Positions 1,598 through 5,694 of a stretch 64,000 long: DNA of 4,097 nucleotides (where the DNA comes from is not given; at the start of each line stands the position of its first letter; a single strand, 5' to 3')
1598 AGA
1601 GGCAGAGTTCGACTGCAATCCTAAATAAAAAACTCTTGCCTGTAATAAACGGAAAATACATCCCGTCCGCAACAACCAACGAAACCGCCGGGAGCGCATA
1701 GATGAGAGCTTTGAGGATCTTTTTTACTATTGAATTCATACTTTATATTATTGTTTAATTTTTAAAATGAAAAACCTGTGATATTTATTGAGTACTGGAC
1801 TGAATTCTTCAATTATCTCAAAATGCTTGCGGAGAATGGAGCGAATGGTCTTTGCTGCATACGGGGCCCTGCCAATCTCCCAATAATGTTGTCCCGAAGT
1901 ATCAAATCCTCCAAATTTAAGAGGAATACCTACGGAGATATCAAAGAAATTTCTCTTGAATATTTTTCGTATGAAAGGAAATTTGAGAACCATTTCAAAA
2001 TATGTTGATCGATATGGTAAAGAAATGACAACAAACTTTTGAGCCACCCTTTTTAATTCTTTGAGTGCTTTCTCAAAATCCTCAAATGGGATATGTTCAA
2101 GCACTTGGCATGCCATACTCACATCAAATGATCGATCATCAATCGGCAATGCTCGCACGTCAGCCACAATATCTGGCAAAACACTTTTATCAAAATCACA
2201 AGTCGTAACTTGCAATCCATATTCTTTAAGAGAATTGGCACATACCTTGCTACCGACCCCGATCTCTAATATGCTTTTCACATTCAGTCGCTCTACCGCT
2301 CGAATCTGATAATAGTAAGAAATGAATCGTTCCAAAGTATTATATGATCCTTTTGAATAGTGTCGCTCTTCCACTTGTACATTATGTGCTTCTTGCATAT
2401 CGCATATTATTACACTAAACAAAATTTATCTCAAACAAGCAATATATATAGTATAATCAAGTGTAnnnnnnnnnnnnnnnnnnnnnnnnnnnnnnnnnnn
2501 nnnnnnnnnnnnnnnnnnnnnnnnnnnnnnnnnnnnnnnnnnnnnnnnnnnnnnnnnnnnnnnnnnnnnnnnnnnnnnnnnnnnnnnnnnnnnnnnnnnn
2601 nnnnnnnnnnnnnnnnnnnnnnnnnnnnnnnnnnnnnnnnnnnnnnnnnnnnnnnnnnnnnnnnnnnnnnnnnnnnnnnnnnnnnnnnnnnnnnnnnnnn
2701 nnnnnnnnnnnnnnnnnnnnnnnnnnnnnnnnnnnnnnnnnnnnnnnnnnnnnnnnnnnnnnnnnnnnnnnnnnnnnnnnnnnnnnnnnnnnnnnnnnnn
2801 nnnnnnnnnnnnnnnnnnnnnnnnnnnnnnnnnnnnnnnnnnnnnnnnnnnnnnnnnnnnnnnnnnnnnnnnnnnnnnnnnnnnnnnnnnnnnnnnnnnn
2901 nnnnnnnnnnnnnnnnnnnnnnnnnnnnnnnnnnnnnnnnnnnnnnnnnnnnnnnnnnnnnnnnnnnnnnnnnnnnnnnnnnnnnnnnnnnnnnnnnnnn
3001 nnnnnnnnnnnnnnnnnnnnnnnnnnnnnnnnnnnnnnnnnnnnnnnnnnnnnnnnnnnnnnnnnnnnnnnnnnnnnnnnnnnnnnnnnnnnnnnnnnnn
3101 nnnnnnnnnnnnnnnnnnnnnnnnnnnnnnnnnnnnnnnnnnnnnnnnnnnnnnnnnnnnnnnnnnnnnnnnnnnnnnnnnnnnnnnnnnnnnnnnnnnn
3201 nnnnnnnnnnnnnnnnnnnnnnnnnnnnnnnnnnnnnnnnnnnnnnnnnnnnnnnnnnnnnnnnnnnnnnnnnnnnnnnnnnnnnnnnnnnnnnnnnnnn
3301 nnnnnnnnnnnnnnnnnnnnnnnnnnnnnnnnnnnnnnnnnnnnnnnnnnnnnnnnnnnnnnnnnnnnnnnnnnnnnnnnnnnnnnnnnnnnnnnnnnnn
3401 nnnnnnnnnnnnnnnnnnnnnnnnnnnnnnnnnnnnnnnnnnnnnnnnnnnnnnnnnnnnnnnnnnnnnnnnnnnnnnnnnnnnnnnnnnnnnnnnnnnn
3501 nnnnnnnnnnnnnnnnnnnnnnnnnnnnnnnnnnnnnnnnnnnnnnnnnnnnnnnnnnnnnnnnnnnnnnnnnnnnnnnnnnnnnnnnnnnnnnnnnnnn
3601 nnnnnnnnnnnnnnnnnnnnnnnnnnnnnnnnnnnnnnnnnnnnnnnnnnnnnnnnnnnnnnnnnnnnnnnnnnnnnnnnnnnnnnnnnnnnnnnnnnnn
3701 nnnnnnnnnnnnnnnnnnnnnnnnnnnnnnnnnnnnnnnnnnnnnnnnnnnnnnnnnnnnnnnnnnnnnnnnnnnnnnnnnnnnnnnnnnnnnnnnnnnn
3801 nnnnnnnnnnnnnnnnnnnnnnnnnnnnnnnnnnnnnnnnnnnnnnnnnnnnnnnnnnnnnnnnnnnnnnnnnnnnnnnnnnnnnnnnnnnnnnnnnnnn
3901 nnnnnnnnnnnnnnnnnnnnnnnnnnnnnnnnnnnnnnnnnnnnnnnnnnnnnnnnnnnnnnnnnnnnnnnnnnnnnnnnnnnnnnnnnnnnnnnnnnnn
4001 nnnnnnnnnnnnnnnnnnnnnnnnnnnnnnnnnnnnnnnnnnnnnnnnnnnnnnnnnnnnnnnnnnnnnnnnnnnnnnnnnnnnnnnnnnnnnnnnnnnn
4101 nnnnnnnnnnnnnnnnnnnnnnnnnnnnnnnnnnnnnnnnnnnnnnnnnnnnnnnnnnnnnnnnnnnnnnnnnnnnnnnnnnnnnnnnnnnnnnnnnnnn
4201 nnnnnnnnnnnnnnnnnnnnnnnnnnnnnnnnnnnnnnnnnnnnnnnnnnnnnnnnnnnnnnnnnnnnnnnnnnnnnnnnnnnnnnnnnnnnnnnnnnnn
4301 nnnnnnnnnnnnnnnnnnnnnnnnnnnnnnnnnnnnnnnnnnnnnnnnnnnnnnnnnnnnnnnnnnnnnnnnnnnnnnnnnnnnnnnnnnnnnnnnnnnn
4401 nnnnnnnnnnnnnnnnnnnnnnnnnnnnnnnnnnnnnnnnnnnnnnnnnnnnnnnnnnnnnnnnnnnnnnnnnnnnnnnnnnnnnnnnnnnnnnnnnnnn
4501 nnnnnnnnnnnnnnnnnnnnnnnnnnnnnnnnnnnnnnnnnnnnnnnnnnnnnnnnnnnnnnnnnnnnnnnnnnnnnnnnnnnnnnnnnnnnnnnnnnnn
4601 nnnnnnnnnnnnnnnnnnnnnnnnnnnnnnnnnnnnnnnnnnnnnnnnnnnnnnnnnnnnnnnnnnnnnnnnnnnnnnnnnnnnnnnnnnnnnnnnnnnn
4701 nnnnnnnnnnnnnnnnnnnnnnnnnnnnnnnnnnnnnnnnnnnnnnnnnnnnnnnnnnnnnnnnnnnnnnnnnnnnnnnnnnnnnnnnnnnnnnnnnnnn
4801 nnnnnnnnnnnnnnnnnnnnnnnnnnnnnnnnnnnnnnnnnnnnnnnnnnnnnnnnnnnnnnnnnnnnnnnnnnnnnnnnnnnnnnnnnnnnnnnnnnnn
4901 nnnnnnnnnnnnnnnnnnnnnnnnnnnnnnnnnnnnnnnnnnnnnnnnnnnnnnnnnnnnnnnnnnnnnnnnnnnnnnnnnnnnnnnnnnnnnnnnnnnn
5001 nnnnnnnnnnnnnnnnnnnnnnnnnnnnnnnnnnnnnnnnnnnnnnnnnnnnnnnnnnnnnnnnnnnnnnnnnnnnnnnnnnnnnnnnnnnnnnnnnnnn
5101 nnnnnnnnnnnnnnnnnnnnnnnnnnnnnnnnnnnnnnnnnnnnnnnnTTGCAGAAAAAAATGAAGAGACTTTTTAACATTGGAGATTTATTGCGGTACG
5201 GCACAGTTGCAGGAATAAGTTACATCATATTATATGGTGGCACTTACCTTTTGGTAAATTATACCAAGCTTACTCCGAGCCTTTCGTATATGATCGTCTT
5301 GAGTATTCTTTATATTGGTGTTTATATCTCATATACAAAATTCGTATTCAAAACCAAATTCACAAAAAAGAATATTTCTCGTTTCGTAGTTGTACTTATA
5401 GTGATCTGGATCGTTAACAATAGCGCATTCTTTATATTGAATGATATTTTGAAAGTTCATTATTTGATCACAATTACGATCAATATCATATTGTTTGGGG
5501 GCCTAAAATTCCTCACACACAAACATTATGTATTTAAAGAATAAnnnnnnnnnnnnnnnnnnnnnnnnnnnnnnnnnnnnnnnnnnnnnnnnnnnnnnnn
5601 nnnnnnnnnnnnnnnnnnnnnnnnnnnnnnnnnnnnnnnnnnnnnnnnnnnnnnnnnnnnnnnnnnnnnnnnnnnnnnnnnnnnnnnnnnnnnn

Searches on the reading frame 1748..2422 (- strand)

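Call 4: search_protein_families(library=pfam, proteins=[window:1748-2422:-], max_evalue=0.01)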
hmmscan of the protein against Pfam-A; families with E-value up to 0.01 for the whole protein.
window:1748-2422:- (224 aa): 5 families
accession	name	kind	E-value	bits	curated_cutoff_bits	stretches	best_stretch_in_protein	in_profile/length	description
PF08241.18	Methyltransf_11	-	2.4e-12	47.7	21.2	1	52-128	1-88/95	Methyltransferase domain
PF13649.12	Methyltransf_25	-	2.8e-08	34.8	27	1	51-127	1-93/97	Methyltransferase domain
PF05148.21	Methyltransf_8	-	4.4e-05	23.9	27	1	41-128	68-149/219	Hypothetical methyltransferase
PF08242.18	Methyltransf_12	-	0.00017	22.7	30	1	52-126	1-91/98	Methyltransferase domain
PF13489.12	Methyltransf_23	-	0.00084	19.5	27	1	46-128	21-109/164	Methyltransferase domain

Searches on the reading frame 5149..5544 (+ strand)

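Call 5: search_protein_families(library=pfam, proteins=[window:5149-5544:+], max_evalue=0.01)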
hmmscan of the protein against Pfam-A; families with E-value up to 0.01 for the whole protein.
window:5149-5544:+ (131 aa): 1 family
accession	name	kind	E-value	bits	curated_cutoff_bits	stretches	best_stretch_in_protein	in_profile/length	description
PF04138.20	GtrA_DPMS_TM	-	9.4e-07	29.5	26.1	1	16-129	1-117/117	GtrA/DPMS, transmembrane domain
